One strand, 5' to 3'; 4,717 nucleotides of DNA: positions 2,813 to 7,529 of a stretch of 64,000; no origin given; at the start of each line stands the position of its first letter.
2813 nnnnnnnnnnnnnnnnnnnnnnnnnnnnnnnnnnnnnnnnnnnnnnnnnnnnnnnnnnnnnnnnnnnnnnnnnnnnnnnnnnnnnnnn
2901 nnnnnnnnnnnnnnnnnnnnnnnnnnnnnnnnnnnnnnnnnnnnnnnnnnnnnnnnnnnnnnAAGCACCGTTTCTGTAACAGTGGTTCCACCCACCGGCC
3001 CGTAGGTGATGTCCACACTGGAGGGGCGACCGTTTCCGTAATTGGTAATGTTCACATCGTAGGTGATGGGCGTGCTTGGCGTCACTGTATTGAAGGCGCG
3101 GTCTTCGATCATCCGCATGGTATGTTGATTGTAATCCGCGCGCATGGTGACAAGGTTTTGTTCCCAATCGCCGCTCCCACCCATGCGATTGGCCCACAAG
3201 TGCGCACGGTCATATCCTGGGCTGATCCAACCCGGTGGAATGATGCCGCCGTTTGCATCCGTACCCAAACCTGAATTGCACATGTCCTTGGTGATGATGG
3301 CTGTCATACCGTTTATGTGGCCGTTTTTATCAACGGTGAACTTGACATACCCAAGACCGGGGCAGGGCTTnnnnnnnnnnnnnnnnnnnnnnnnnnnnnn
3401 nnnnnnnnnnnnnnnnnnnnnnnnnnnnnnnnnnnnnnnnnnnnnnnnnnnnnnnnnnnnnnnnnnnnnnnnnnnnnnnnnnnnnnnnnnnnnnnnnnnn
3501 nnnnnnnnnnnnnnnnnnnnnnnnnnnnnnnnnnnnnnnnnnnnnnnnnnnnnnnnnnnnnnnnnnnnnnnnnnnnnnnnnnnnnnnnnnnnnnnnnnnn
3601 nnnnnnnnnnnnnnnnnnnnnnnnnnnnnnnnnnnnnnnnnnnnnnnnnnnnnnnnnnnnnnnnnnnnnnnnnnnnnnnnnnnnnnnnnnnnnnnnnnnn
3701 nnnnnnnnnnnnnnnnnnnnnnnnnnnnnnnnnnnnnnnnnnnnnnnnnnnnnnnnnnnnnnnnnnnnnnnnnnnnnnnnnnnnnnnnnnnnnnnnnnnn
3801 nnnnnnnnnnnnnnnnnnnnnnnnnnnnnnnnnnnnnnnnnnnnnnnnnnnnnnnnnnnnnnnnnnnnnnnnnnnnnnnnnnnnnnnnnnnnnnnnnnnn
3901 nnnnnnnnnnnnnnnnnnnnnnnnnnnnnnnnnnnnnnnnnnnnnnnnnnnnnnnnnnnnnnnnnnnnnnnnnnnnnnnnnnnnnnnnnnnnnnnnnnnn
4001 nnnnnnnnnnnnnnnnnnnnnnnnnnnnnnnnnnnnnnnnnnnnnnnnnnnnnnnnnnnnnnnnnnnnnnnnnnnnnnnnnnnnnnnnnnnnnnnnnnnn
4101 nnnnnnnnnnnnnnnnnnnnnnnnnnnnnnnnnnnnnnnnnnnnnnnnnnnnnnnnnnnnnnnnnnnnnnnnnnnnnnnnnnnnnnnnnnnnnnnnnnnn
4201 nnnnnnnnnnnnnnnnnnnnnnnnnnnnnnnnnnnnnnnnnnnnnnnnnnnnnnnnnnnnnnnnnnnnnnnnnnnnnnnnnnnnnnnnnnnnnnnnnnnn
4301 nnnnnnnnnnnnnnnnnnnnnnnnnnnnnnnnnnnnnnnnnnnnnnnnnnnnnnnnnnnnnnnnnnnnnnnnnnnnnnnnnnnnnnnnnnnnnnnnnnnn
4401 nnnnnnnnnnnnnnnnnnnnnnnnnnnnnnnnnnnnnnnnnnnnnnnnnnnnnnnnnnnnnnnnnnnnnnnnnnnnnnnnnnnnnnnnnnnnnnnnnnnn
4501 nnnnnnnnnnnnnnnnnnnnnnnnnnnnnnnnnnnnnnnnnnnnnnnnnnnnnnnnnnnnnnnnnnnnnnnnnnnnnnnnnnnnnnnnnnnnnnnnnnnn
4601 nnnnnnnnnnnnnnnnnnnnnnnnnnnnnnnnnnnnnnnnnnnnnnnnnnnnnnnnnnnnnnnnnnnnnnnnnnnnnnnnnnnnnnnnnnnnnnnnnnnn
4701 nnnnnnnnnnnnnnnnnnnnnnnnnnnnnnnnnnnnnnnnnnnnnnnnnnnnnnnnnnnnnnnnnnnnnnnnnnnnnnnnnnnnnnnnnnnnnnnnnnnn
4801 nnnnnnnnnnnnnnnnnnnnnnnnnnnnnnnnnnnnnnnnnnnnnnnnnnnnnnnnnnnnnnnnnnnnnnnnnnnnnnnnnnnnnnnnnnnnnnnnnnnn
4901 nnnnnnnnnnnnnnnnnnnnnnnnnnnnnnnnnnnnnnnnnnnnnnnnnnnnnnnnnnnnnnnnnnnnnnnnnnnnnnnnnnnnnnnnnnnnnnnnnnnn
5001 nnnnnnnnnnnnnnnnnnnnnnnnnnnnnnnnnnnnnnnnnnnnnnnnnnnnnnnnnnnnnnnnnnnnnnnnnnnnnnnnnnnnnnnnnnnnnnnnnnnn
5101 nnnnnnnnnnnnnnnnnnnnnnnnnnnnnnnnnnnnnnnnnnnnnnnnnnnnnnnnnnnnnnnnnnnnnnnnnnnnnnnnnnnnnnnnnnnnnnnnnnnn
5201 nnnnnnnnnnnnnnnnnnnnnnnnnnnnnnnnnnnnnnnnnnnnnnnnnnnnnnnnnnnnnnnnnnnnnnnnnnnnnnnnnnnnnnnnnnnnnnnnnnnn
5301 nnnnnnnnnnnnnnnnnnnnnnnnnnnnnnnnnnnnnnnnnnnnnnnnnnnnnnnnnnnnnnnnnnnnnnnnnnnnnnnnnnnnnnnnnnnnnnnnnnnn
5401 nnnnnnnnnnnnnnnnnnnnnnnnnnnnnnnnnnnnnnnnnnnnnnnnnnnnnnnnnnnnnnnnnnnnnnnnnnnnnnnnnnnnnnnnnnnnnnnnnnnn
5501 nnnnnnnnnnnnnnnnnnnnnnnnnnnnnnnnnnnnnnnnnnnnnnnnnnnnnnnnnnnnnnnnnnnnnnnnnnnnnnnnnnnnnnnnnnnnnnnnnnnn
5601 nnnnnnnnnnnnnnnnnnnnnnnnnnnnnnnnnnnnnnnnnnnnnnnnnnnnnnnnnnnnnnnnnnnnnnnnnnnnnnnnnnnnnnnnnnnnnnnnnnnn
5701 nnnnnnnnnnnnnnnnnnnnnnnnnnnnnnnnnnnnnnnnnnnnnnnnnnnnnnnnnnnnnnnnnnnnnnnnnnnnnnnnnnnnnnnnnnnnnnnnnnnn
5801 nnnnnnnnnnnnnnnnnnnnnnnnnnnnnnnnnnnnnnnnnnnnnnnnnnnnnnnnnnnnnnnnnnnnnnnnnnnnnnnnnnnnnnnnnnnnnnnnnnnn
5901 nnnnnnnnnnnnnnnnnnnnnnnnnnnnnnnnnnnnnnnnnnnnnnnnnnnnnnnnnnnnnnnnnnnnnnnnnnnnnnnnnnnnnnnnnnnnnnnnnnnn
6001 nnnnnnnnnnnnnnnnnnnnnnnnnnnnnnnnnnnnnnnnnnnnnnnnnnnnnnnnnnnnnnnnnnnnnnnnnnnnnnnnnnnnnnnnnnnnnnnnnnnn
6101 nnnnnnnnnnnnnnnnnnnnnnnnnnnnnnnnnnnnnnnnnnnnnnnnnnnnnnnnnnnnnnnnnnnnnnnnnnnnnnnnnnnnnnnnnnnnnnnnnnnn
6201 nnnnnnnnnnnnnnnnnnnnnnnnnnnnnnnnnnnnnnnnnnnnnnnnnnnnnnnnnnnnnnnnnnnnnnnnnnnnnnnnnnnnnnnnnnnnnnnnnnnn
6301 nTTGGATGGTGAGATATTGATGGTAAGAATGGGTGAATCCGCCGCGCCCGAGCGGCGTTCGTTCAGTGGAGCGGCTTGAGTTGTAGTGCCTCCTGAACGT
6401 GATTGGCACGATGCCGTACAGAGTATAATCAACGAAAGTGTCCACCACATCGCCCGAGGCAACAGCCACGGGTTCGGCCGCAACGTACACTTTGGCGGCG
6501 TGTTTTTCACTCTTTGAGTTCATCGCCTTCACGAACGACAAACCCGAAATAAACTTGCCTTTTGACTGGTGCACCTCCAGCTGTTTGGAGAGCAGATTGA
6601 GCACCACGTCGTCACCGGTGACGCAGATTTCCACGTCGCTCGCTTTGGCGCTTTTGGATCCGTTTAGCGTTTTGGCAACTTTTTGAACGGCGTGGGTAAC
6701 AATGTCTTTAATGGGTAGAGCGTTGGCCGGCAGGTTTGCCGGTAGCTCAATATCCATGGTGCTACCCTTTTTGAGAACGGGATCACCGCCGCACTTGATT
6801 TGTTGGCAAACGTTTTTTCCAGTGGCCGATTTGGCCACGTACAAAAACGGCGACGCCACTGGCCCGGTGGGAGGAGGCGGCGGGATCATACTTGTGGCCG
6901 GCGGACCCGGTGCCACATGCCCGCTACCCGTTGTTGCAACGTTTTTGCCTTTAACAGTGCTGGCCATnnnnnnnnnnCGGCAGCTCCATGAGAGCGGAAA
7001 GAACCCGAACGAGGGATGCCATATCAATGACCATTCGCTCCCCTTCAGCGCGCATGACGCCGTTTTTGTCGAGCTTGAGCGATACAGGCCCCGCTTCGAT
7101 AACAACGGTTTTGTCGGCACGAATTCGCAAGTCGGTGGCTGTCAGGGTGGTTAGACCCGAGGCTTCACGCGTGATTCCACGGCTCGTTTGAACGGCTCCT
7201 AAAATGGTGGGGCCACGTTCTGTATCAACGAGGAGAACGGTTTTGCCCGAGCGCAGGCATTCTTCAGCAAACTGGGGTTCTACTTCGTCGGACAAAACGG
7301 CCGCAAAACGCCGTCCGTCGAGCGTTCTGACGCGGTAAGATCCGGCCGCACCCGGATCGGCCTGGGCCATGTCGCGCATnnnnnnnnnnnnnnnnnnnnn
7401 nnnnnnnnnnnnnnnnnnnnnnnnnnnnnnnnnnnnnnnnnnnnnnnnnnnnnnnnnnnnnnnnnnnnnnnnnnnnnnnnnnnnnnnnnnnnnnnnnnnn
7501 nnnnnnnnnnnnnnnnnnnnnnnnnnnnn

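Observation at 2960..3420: Rhs C-terminal toxin tip resembles a DRGH-type non-specific nuclease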

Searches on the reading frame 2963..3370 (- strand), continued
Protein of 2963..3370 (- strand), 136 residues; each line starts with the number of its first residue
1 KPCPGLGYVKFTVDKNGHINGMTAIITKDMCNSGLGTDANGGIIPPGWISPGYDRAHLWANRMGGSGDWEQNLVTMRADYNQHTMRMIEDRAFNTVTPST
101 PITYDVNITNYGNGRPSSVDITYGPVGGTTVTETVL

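Call 34: predict_structure(alignment_id=A1)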
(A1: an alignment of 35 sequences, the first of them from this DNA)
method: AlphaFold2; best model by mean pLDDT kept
length: 136 residues; sequences in the alignment: 35
mean_pLDDT: 94.6   pTM: 0.87
mean pLDDT of the five models: 94.6, 93.6, 93.6, 93.0, 92.7
residues with pLDDT >= 90: 122; 70-90: 12; 50-70: 2; < 50: 0
segments of 3 or more residues with pLDDT < 50: none
pLDDT, mean of each block of 10 residues (from residue 1): 81 92 97 94 94 96 97 97 97 96 97 93 97 97
secondary structure, 60 per line:
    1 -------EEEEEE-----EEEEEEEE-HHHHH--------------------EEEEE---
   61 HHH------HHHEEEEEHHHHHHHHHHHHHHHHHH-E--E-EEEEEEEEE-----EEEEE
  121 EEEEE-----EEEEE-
elements in order: E8-13 E19-26 H28-32 E53-57 E73-77 H78-95 E102-110 E116-125 E131-135

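Call 36: find_encoding_contigs(protein=P0175, flank=3000, max_places=2)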
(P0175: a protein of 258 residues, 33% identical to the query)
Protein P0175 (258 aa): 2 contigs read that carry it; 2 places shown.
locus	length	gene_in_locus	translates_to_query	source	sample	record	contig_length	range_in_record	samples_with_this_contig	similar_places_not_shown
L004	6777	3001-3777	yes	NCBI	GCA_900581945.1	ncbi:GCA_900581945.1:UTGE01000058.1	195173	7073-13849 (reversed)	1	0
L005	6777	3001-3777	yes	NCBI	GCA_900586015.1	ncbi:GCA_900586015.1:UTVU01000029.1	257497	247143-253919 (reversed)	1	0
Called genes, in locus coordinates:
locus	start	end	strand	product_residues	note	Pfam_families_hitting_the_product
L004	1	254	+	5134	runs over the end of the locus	PF05860:TPS, PF05594:Fil_haemagg (weak), PF03412:Peptidase_C39 (weak)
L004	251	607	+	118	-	-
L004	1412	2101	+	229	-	PF01797:Y1_Tnp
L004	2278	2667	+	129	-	-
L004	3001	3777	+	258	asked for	PF13930:Endonuclea_NS_2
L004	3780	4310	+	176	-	PF14568:SUKH_6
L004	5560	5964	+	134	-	PF21852:DUF6911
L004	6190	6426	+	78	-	-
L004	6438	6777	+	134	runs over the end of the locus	-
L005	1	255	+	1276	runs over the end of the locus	?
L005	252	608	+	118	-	-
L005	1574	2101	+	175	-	-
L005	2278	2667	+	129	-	-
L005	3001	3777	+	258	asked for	PF13930:Endonuclea_NS_2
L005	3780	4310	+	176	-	PF14568:SUKH_6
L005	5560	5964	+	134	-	PF21852:DUF6911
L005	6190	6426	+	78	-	-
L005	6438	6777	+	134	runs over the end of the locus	-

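Call 37: find_encoding_contigs(protein=P0013, flank=3000, max_places=2)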
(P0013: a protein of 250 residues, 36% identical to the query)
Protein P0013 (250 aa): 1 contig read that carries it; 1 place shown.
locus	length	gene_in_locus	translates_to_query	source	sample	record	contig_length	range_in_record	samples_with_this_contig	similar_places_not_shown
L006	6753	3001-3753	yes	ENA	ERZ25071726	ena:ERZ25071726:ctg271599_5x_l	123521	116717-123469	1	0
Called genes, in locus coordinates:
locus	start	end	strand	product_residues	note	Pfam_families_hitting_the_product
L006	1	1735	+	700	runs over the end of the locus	PF05203:Hom_end_hint (weak)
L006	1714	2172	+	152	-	PF07591:PT-HINT (weak)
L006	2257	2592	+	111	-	-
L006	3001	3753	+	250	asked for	PF07591:PT-HINT, PF13930:Endonuclea_NS_2, PF01223:Endonuclease_NS (weak)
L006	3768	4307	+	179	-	PF09346:SMI1_KNR4 (weak), PF14568:SUKH_6 (weak)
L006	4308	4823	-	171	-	-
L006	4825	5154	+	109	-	-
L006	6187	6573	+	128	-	-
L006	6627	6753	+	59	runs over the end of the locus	?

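Call 38: find_encoding_contigs(protein=P0027, flank=3000, max_places=2)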
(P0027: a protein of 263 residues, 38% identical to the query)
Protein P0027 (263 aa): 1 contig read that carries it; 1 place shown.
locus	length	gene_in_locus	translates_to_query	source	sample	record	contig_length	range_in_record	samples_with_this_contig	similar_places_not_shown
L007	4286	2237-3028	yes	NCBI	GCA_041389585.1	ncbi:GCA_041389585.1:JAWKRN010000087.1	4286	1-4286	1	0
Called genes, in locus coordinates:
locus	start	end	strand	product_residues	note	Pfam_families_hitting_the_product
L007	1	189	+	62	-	?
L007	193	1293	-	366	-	PF13565:HTH_32, PF00665:rve, PF13683:rve_3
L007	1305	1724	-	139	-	-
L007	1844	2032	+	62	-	-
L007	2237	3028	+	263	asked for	PF03527:RHS (weak), PF13930:Endonuclea_NS_2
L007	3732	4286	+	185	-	PF25023:TEN_YD-shell (weak), PF05593:RHS_repeat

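Call 39: fold_search(model_id=the predicted structure, library=pdb)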
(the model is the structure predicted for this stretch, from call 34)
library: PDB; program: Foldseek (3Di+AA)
matches with E <= 10: 438; with E <= 0.001: 9
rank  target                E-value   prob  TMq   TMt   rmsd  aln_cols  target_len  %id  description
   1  4qgo_B                6.4e-06  1.00  0.70  0.46   4.3       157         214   18  Crystal structure of NucA from Streptococcus agalactiae with no metal bound (released 2014-11-19)
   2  4qh0_A                1.5e-05  1.00  0.64  0.42   4.7       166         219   16  Crystal structure of NucA from Streptococcus agalactiae with magnesium ion bound (released 2014-11-19)
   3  4qgo_A                1.6e-05  1.00  0.69  0.46   4.6       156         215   17  Crystal structure of NucA from Streptococcus agalactiae with no metal bound (released 2014-11-19)
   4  4qh0_D                2.1e-05  1.00  0.64  0.43   4.4       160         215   18  Crystal structure of NucA from Streptococcus agalactiae with magnesium ion bound (released 2014-11-19)
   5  3owv_A                2.2e-05  1.00  0.69  0.45   4.8       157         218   17  Structural insights into catalytic and substrate binding mechanisms of the strategic EndA nuclease from Streptococcus  (released 2010-12-22)
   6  4qh0_C                2.3e-05  1.00  0.66  0.44   4.3       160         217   16  Crystal structure of NucA from Streptococcus agalactiae with magnesium ion bound (released 2014-11-19)
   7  5fgw_D                4.2e-05  1.00  0.76  0.44   3.1       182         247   19  Structure of Sda1 nuclease with bound zinc ion (released 2016-03-30)
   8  3owv_B                4.2e-05  1.00  0.71  0.45   4.4       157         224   18  Structural insights into catalytic and substrate binding mechanisms of the strategic EndA nuclease from Streptococcus  (released 2010-12-22)
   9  5fgw_C                8.4e-05  1.00  0.76  0.45   3.0       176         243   19  Structure of Sda1 nuclease with bound zinc ion (released 2016-03-30)
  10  2o3b_A                5.2e-03  1.00  0.54  0.33   6.2       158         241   16  Crystal structure complex of Nuclease A (NucA) with intra-cellular inhibitor NuiA (released 2006-12-19)
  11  6iid_A                7.9e-03  1.00  0.66  0.33   8.6       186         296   13  Human EXOG-H140A in complex with RNA-DNA chimeric duplex (released 2019-04-03)
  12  1zm8                  8.8e-03  1.00  0.54  0.33   6.2       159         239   15  Apo Crystal structure of Nuclease A from Anabaena sp. (released 2005-06-21)
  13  5t3v_B                9.9e-03  0.99  0.55  0.28   9.9       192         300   10  A Novel domain in human EXOG converts apoptotic endonuclease to DNA-repair enzyme (released 2017-05-17)
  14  6nju_C                1.2e-02  1.00  0.60  0.39   8.1       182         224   10  Mouse endonuclease G mutant H97A bound to A-DNA (released 2020-01-08)
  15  6nju_A                1.2e-02  0.99  0.56  0.37   8.2       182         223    9  Mouse endonuclease G mutant H97A bound to A-DNA (released 2020-01-08)
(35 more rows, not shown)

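Call 50: list_cluster_members(proteins=[P0001])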
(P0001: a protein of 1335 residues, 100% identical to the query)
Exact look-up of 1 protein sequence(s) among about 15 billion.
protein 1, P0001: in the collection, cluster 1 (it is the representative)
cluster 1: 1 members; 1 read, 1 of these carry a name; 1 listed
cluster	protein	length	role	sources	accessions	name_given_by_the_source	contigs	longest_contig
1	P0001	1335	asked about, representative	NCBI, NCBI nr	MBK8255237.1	MAG: RHS domain-containing protein [Polyangiaceae bacterium] | RHS domain-containing protein [Polyangiaceae bacterium]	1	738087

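Call 61: find_encoding_contigs(protein=P0003, flank=3000, max_places=2)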
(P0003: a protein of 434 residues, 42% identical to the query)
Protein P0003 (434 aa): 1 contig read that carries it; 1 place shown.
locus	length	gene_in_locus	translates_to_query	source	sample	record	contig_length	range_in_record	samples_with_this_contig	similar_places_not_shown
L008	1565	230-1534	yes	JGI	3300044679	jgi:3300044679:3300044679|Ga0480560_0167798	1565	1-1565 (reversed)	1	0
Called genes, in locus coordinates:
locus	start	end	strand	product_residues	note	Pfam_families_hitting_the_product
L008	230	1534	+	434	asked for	PF05593:RHS_repeat, PF03527:RHS, PF25023:TEN_YD-shell (weak), PF13930:Endonuclea_NS_2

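Call 62: find_encoding_contigs(protein=P0158, flank=3000, max_places=2)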
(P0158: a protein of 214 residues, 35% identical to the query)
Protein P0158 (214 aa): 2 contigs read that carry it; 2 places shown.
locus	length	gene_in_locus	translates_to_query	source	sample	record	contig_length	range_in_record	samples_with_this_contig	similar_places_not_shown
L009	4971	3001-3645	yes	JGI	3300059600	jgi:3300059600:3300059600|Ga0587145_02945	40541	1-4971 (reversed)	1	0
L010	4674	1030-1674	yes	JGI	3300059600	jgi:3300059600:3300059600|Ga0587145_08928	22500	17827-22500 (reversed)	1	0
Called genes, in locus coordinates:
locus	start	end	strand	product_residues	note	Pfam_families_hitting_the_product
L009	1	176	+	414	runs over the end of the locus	-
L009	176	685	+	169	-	-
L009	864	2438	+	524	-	PF25023:TEN_YD-shell, PF07591:PT-HINT, PF14427:Pput2613-deam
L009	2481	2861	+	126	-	PF15588:Imm10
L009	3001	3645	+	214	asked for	PF13930:Endonuclea_NS_2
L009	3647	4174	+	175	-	PF14567:SUKH_5 (weak), PF09346:SMI1_KNR4, PF14568:SUKH_6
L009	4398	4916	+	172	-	PF09346:SMI1_KNR4 (faint)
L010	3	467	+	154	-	?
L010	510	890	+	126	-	PF15588:Imm10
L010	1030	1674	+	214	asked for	PF13930:Endonuclea_NS_2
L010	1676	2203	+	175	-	PF14567:SUKH_5 (weak), PF09346:SMI1_KNR4, PF14568:SUKH_6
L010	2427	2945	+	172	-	PF09346:SMI1_KNR4 (faint)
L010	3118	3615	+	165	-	PF07591:PT-HINT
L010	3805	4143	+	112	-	-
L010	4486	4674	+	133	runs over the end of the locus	-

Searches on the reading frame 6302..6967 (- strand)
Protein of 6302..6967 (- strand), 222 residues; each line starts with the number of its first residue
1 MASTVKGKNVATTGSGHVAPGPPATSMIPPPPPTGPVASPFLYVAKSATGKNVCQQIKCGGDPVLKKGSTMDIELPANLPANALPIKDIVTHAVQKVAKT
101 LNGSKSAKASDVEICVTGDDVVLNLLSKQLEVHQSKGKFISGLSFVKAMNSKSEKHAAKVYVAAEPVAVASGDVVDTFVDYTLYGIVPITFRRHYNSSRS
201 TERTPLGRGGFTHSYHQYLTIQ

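Call 57: search_protein_families(library=pfam, proteins=[window:6302-6967:-], max_evalue=10)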
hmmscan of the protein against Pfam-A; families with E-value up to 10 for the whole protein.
seq(222 aa): 2 families
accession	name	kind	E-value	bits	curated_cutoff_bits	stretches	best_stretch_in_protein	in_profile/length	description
PF20148.4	DUF6531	-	4.9e-13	49.7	24.1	1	165-221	2-56/74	Domain of unknown function (DUF6531)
PF13665.11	Tox-PAAR-like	-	6.3e-06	26.7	31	1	31-124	13-102/108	Toxin PAAR-like domain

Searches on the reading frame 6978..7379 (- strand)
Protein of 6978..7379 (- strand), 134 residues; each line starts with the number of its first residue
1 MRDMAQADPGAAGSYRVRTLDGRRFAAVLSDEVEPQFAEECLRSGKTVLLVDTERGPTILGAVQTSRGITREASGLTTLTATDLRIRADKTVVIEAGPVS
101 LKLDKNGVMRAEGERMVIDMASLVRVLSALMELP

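Call 57: search_protein_families(library=pfam, proteins=[window:6978-7379:-], max_evalue=10)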
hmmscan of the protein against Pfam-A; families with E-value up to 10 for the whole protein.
seq(134 aa): 1 family
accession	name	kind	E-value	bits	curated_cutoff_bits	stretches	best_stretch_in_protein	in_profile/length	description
PF07290.17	YqiJ_OB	-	0.18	12.3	25.4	1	32-54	35-57/64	Inner membrane protein YqiJ, OB-fold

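Call 58: search_protein_families(library=ncbifam, proteins=[window:6978-7379:-], max_evalue=1)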
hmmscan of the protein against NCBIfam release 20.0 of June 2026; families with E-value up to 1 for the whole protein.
seq(134 aa): 0 families
